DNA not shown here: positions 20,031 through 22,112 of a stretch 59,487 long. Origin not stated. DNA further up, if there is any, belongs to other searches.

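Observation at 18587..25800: Compact polyprenyl-phosphate-sugar glycosylation module: MprF-like flippase domain, methyltransferase, two GT-C transferases, GtrB/ArnC-like GT2 and Ugd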

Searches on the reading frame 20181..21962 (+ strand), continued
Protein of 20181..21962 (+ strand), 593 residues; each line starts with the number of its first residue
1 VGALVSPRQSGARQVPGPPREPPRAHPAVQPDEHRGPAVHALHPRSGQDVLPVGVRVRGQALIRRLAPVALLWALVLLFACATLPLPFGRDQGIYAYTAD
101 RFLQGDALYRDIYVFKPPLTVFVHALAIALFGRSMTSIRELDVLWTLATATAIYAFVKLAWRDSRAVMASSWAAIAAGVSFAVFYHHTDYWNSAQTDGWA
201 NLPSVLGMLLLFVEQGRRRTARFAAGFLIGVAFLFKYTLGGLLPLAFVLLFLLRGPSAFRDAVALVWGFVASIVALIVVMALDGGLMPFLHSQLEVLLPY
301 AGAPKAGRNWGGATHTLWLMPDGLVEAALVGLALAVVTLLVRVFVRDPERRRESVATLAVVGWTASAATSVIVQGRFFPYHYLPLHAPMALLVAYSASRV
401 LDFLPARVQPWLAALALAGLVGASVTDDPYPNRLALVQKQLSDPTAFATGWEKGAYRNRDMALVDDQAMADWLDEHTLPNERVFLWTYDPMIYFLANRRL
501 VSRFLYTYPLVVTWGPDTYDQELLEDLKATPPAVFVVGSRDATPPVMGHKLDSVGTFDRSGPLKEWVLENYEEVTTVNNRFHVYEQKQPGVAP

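Call 28: fold_search(model_id=the predicted structure, library=pdb)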
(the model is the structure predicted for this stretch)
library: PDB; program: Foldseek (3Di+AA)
matches with E <= 10: 487; with E <= 0.001: 18
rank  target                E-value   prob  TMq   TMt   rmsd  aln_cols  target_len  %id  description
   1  6ezn_F                8.8e-09  1.00  0.54  0.46  13.6       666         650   13  Cryo-EM structure of the yeast oligosaccharyltransferase (OST) complex (released 2018-01-17)
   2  8age_A                2.0e-08  1.00  0.54  0.47  12.0       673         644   14  Structure of yeast oligosaccharylransferase complex with acceptor peptide bound (released 2022-12-07)
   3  9n9j_I                1.4e-07  1.00  0.50  0.40  13.8       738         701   13  Structure of a GRP94 folding intermediate engaged with a CCDC134- and FKBP11-bound secretory translocon (released 2025-11-19)
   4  7zli_A                3.2e-07  1.00  0.53  0.45  10.5       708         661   12  Cryo-EM structure of C-mannosyltransferase CeDPY19, in complex with Dol25-P-Man and bound to CMT2-Fab and anti-Fab nan (released 2023-01-11)
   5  7zlh_A                4.6e-07  1.00  0.51  0.44  10.7       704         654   13  Cryo-EM structure of C-mannosyltransferase CeDPY19, in apo state, bound to CMT2-Fab and anti-Fab nanobody (released 2023-01-11)
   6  5f15                  5.0e-07  1.00  0.55  0.55   9.3       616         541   16  Crystal Structure of ArnT from Cupriavidus metallidurans bound to Undecaprenyl phosphate (released 2016-02-17)
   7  5gmy_A                2.4e-06  1.00  0.52  0.35  14.2       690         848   12  Crystal structure of the Archaeoglobus fulgidus oligosaccharyltransferase (O29867_ARCFU) tethered with an acceptor pep (released 2017-02-01)
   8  7zlg_A                3.1e-06  1.00  0.53  0.45  10.1       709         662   11  Cryo-EM structure of C-mannosyltransferase CeDPY19, in complex with acceptor peptide and bound to CMT2-Fab and anti-Fa (released 2023-01-11)
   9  5ezm                  3.4e-06  1.00  0.51  0.51   9.5       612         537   15  Crystal Structure of ArnT from Cupriavidus metallidurans in the apo state (released 2016-02-17)
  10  8if8_B                5.9e-06  1.00  0.52  0.47   8.2       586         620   15  Arabinosyltransferase AftA (released 2023-05-31)
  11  8if8_C                7.0e-06  1.00  0.39  0.36  15.8       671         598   14  Arabinosyltransferase AftA (released 2023-05-31)
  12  3waj                  9.6e-06  1.00  0.49  0.35  13.4       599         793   14  Crystal structure of the Archaeoglobus fulgidus oligosaccharyltransferase (O29867_ARCFU) complex with Zn and sulfate (released 2013-10-30)
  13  7e9s_A                1.0e-05  1.00  0.52  0.35  13.4       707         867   12  Archaeal oligosaccharyltransferase AglB from Archaeoglobus fulgidus in complex with an inhibitory peptide and a dolich (released 2021-09-08)
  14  3wak                  2.6e-05  1.00  0.51  0.34  14.9       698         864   13  Crystal structure of the Archaeoglobus fulgidus oligosaccharyltransferase (O29867_ARCFU) in the apo form (released 2013-10-30)
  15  6gxc_A                2.8e-05  1.00  0.44  0.35  11.3       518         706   13  Bacterial oligosaccharyltransferase PglB in complex with an inhibitory peptide and a reactive lipid-linked oligosaccha (released 2018-11-14)
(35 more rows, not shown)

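Call 38: search_protein_families(library=pfam, proteins=[L086:13617-14669:+, L086:14749-15909:+, L086:15924-16511:+, L086:16541-18238:-, L086:6306-8645:+, L086:8648-9493:+, L086:12619-13254:-, L006:8677-9348:+, L011:2850-3565:+, L086:2644-5133:+], max_evalue=0.001)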
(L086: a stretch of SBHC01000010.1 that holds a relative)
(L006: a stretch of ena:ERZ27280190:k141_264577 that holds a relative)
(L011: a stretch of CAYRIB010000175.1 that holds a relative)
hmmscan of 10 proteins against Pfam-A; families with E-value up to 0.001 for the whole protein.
L086:13617-14669:+ (350 aa): 1 family
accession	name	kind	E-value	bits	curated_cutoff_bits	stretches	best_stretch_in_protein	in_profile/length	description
PF09925.14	DUF2157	-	4.4e-27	95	32.4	1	34-173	4-146/146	Predicted membrane protein (DUF2157)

L086:14749-15909:+ (386 aa): 1 family
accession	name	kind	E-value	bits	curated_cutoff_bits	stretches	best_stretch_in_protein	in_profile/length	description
PF14351.11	DUF4401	-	2e-47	162.6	30.4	1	57-369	1-305/307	Domain of unknown function (DUF4401)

L086:15924-16511:+ (195 aa): 1 family
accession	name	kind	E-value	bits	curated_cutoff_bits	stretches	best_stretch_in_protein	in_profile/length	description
PF14345.11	GDYXXLXY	-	1.2e-32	113.2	27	1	14-151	2-153/153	GDYXXLXY protein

L086:16541-18238:- (565 aa): 0 families

L086:6306-8645:+ (779 aa): 2 families
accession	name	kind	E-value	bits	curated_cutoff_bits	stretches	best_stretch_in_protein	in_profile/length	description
PF07715.20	Plug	-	1.5e-06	29.1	23.9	1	180-254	27-104/107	TonB-dependent Receptor Plug Domain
PF13715.12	CarbopepD_reg_2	-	6.3e-06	26.6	32.2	1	67-135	5-73/88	CarboxypepD_reg-like domain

L086:8648-9493:+ (281 aa): 0 families

L086:12619-13254:- (211 aa): 6 families
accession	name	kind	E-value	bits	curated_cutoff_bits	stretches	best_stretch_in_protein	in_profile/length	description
PF13489.12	Methyltransf_23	-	3.3e-19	69.6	27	1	41-184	11-152/164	Methyltransferase domain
PF13649.12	Methyltransf_25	-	2.3e-15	57.5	27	1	52-134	1-88/97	Methyltransferase domain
PF08241.18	Methyltransf_11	-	1.4e-14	55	21.2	1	53-135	1-83/95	Methyltransferase domain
PF08242.18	Methyltransf_12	-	3.7e-12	47.3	30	1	53-138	1-91/98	Methyltransferase domain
PF13847.12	Methyltransf_31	-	1.6e-10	41.3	27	1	50-137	5-99/145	Methyltransferase domain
PF07021.18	MetW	-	2.4e-05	24.5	21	1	49-150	14-113/193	Methionine biosynthesis protein MetW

L006:8677-9348:+ (223 aa): 3 families
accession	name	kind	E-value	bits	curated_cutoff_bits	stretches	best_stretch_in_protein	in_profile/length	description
PF00535.33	Glycos_transf_2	-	3.7e-19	69.7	23.3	1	5-123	2-127/168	Glycosyl transferase family 2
PF13641.12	Glyco_tranf_2_3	-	5.4e-05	23.7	27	1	3-132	3-142/230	Glycosyltransferase like family 2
PF13506.12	Glyco_transf_21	-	0.00048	20.1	21.7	1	51-143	7-101/174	Glycosyl transferase family 21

L011:2850-3565:+ (238 aa): 8 families
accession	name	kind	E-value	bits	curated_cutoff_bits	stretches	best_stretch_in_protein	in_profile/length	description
PF13489.12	Methyltransf_23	-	1.9e-23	83.4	27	1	13-168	4-161/164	Methyltransferase domain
PF08241.18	Methyltransf_11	-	3.3e-13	50.5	21.2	1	34-130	1-95/95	Methyltransferase domain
PF13847.12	Methyltransf_31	-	1e-12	48.4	27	1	31-134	5-113/145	Methyltransferase domain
PF13649.12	Methyltransf_25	-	1.2e-12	48.8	27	1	33-126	1-97/97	Methyltransferase domain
PF08242.18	Methyltransf_12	-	2.4e-12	47.9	30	1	34-128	1-98/98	Methyltransferase domain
PF08003.17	Methyltransf_9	-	7.5e-08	32.1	23.8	1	20-130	106-217/315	Protein of unknown function (DUF1698)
PF01209.24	Ubie_methyltran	-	0.00042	20.2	20.1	0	22-130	39-151/233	ubiE/COQ5 methyltransferase family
PF07021.18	MetW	-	0.00053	20.1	21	1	21-133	6-110/193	Methionine biosynthesis protein MetW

L086:2644-5133:+ (829 aa): 1 family
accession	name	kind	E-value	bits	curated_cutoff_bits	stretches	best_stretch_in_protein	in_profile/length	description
PF13646.12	HEAT_2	-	1.7e-07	31.8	27.7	1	116-195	3-87/88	HEAT repeats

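Call 60: search_protein_families(library=pfam, proteins=[L054:11707-12465:-, L054:12526-13650:-, L054:13749-16097:+, L027:11572-12747:-, L027:12774-13457:-, L027:9102-9863:+, L027:7030-9105:+], max_evalue=0.001)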
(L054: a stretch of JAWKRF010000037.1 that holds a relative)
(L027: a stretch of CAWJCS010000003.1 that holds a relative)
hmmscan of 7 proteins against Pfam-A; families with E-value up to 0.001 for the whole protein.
L054:11707-12465:- (252 aa): 2 families
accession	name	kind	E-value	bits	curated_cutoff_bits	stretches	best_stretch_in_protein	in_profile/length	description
PF00535.33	Glycos_transf_2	-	1.1e-27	97.5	23.3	1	18-183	2-166/168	Glycosyl transferase family 2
PF13641.12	Glyco_tranf_2_3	-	5.4e-05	23.8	27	1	16-221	3-211/230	Glycosyltransferase like family 2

L054:12526-13650:- (374 aa): 0 families

L054:13749-16097:+ (782 aa): 3 families
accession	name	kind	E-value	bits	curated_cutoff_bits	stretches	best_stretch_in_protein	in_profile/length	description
PF00884.28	Sulfatase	-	8.3e-31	107.8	25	1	381-674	1-300/301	Sulfatase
PF01663.27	Phosphodiest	-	8.2e-06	26.1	23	1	574-619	176-221/342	Type I phosphodiesterase / nucleotide pyrophosphatase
PF11617.13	Cu-binding_MopE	-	0.0003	21.4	27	1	328-355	1-27/30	Putative metal-binding motif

L027:11572-12747:- (391 aa): 3 families
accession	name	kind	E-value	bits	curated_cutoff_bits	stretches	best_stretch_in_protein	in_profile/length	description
PF00535.33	Glycos_transf_2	-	1.6e-10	41.6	23.3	1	158-269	2-118/168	Glycosyl transferase family 2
PF13489.12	Methyltransf_23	-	3.5e-05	24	27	1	13-117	16-116/164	Methyltransferase domain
PF08241.18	Methyltransf_11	-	9.1e-05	23.5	21.2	1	24-116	1-94/95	Methyltransferase domain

L027:12774-13457:- (227 aa): 0 families

L027:9102-9863:+ (253 aa): 0 families

L027:7030-9105:+ (691 aa): 6 families
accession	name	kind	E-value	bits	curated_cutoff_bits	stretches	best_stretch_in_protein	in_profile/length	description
PF08487.16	VIT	-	8.5e-34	116.5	26.5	1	73-182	2-111/111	Vault protein inter-alpha-trypsin domain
PF13768.12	VWA_3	-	9.4e-16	58.7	27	1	330-476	4-151/155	von Willebrand factor type A domain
PF13519.12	VWA_2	-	3.9e-12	47.2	27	1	330-432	2-106/107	von Willebrand factor type A domain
PF00092.34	VWA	-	3.1e-10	41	23.8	1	330-483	3-164/174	von Willebrand factor type A domain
PF13757.12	VIT_2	-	8.3e-07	29.2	23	1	69-135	11-77/78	Vault protein inter-alpha-trypsin domain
PF05762.20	VWA_CoxE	-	8.1e-05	22.6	26.4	1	316-436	46-163/222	VWA domain containing CoxE-like protein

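Call 63: search_solved_structures(query=A1, max_evalue=0.01, show_alignments=1)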
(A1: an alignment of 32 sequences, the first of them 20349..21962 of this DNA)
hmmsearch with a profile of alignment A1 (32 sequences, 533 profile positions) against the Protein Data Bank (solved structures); distinct sequences matched with E-value up to 0.01: 1.
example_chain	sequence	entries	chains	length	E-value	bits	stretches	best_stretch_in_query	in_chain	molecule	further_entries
5ezm_A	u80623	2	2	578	8.6e-05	24.7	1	12-379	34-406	4-amino-4-deoxy-L-arabinose transferase or related glycosyltransferases of PMT family | 4-amino-4-deoxy-L-arabinose (L-Ara4N) transferase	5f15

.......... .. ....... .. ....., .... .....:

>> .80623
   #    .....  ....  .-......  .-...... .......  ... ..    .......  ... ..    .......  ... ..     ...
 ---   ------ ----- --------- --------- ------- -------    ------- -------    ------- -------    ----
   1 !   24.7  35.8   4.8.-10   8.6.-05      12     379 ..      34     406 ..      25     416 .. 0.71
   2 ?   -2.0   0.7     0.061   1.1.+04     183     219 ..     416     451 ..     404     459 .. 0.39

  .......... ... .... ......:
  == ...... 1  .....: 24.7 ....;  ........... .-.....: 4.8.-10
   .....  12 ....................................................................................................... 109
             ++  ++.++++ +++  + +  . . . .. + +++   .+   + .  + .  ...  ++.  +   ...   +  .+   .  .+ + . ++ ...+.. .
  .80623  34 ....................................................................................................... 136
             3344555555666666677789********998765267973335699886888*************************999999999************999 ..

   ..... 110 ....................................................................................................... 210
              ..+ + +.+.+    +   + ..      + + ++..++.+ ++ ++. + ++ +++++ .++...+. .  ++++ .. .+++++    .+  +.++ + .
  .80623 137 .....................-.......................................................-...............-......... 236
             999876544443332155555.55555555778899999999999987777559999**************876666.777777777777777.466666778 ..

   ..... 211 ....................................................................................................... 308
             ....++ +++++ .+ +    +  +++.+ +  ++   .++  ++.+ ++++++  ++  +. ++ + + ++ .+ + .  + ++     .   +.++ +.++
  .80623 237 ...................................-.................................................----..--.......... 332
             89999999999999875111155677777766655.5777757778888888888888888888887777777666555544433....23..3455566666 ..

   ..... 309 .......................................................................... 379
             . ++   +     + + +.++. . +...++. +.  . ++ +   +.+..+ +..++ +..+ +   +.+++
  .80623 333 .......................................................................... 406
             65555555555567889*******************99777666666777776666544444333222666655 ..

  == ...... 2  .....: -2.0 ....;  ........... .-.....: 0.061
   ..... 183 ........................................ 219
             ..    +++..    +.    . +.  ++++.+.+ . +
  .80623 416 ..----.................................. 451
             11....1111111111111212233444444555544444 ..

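Call 76: search_protein_families(library=ncbifam, proteins=[L006:8677-9348:+, L027:11572-12747:-, L013:11572-12489:+, L013:12490-13098:+], max_evalue=0.00001)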
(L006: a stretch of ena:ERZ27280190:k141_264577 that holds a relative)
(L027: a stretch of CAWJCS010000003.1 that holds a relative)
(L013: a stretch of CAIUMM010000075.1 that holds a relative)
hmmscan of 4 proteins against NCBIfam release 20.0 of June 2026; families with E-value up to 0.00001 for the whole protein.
L006:8677-9348:+ (223 aa): 7 families
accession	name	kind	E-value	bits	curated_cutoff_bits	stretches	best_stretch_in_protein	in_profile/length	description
TIGR04182.1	glyco_TIGR04182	equivalog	9.6e-33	113.8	325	1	3-202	2-202/293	S-layer glycoprotein N-glycosyltransferase AglJ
NF041391.1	DPhHxTase_Halo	equivalog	6.9e-19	67.7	375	1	10-197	4-189/213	dolichyl-phosphate hexose transferase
NF010496.0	PRK13915.1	equivalog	1.3e-11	44.2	262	1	3-101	33-144/307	glucosyl-3-phosphoglycerate synthase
NF058614.1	PPMAGASynPpgS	equivalog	9.8e-11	41.5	370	1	3-114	2-116/226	polyprenyl-phospho-N-acetylgalactosaminyl synthase PpgS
TIGR04283.1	glyco_like_mftF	equivalog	3e-10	40.1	182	1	4-102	2-99/221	TIGR04283 family arsenosugar biosynthesis glycosyltransferase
NF007986.1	PRK10714.1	equivalog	2.5e-08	33.3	529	1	3-153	8-165/316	undecaprenyl-phosphate 4-deoxy-4-formamido-L-arabinose transferase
TIGR03469.1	HpnB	hypoth_equivalog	3.4e-06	26.3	379.25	0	3-107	46-168/386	hopene-associated glycosyltransferase HpnB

L027:11572-12747:- (391 aa): 6 families
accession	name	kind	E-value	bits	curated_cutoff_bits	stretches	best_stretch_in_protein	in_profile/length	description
NF041391.1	DPhHxTase_Halo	equivalog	2e-38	131.5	375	1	160-362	1-199/213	dolichyl-phosphate hexose transferase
TIGR04182.1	glyco_TIGR04182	equivalog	4.8e-20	72.1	325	1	158-358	4-204/293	S-layer glycoprotein N-glycosyltransferase AglJ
NF010496.0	PRK13915.1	equivalog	4.8e-07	29.1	262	1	151-253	28-140/307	glucosyl-3-phosphoglycerate synthase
TIGR04283.1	glyco_like_mftF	equivalog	5.8e-07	29.3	182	1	162-282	7-126/221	TIGR04283 family arsenosugar biosynthesis glycosyltransferase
NF045667.1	MTase_DVU1556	equivalog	3.2e-06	26.7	155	1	12-118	16-120/213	DVU_1556 family methyltransferase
NF007986.1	PRK10714.1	equivalog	7.5e-06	25.2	529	0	171-354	27-209/316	undecaprenyl-phosphate 4-deoxy-4-formamido-L-arabinose transferase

L013:11572-12489:+ (305 aa): 12 families
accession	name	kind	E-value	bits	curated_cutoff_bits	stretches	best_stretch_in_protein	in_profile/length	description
NF007986.1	PRK10714.1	equivalog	2.5e-44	151.6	529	1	5-292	7-293/316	undecaprenyl-phosphate 4-deoxy-4-formamido-L-arabinose transferase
NF047588.1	GlcsyltransPgfSStrep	equivalog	5.3e-33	114.6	500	1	6-292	3-287/308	glycosyltransferase PgfS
TIGR04182.1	glyco_TIGR04182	equivalog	6.2e-24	84.9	325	1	7-300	3-290/293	S-layer glycoprotein N-glycosyltransferase AglJ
TIGR03937.1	PgaC_IcaA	equivalog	3e-16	59.4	422.3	1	2-111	43-152/407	poly-beta-1,6-N-acetyl-D-glucosamine synthase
NF058614.1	PPMAGASynPpgS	equivalog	4.1e-11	42.7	370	1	8-194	4-195/226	polyprenyl-phospho-N-acetylgalactosaminyl synthase PpgS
NF041875.1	EPS_EpsD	equivalog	1.1e-10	41.5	370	1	7-113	2-108/325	exopolysaccharide biosynthesis glycosyltransferase EpsD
NF007482.0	PRK10073.1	equivalog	1.8e-10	40.4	423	1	2-96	4-97/334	glycosyltransferase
TIGR04242.1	nodulat_NodC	equivalog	2.3e-09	36.7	550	1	3-109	47-156/395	chitooligosaccharide synthase NodC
NF041391.1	DPhHxTase_Halo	equivalog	1.8e-08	33.6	375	1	13-199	4-187/213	dolichyl-phosphate hexose transferase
TIGR03965.1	mycofact_glyco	equivalog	5.5e-08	32.1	280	1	3-110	73-180/467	mycofactocin biosynthesis glycosyltransferase MftF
NF047683.1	TeichurnBiosyTuaG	equivalog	1.4e-06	28.1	400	1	3-96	5-98/252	teichuronic acid biosynthesis protein TuaG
TIGR04283.1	glyco_like_mftF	equivalog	1.5e-06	27.9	182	1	7-97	2-85/221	TIGR04283 family arsenosugar biosynthesis glycosyltransferase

L013:12490-13098:+ (202 aa): 21 families
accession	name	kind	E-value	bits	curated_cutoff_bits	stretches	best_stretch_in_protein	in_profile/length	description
NF045667.1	MTase_DVU1556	equivalog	4.6e-16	58.9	155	1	40-135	22-117/213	DVU_1556 family methyltransferase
TIGR02072.1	BioC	equivalog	9.1e-14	51.8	184.95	1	20-135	15-131/244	malonyl-ACP O-methyltransferase BioC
TIGR01983.1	UbiG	equivalog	6.2e-12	45.3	102.95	1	37-132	46-146/228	bifunctional 2-polyprenyl-6-hydroxyphenol methylase/3-demethylubiquinol 3-O-methyltransferase UbiG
NF008300.0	PRK11088.1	equivalog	1.3e-11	44.5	303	1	39-137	84-180/272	23S rRNA (guanine(745)-N(1))-methyltransferase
NF045825.1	FAmtase_mtf2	equivalog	3.1e-09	36.4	400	1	39-131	57-152/248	fatty-acid O-methyltransferase Mtf2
TIGR01934.1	MenG_MenH_UbiE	subfamily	3.7e-09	36.2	158.35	1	32-136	31-140/223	ubiquinone/menaquinone biosynthesis methyltransferase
TIGR02081.1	metW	equivalog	6.1e-09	35.7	189.5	1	42-134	15-107/194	methionine biosynthesis protein MetW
NF004851.0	PRK06202.1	equivalog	1.3e-08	34.6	243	1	18-131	38-160/237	hypothetical protein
TIGR02021.1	BchM-ChlM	equivalog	1.7e-08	34.2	158.9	1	42-144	56-163/218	magnesium protoporphyrin IX methyltransferase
NF001244.0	PRK00216.1-5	equivalog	1.9e-08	33.9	216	1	35-136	43-152/236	bifunctional demethylmenaquinone methyltransferase/2-methoxy-6-polyprenyl-1,4-benzoquinol methylase UbiE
NF041255.1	mycofact_MftM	equivalog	3.9e-08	33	200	1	91-141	193-245/289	mycofactocin oligosaccharide methyltransferase MftM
NF047649.1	MTase_UXPK_star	exception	9.9e-08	31.3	460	1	41-134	77-178/283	methyltransferase/UXPK-star double selenoprotein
NF045823.1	PthPhpthDimycoMt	equivalog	4.2e-07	29.4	300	1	44-132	70-161/256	phthiotriol/phenolphthiotriol dimycocerosates methyltransferase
NF011650.0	PRK15068.1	equivalog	4.8e-07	29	209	1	32-132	114-220/324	tRNA 5-methoxyuridine(34)/uridine 5-oxyacetic acid(34) synthase CmoB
TIGR00452.1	TIGR00452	equivalog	8.2e-07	28.1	275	1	32-132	109-214/316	tRNA 5-methoxyuridine(34)/uridine 5-oxyacetic acid(34) synthase CmoB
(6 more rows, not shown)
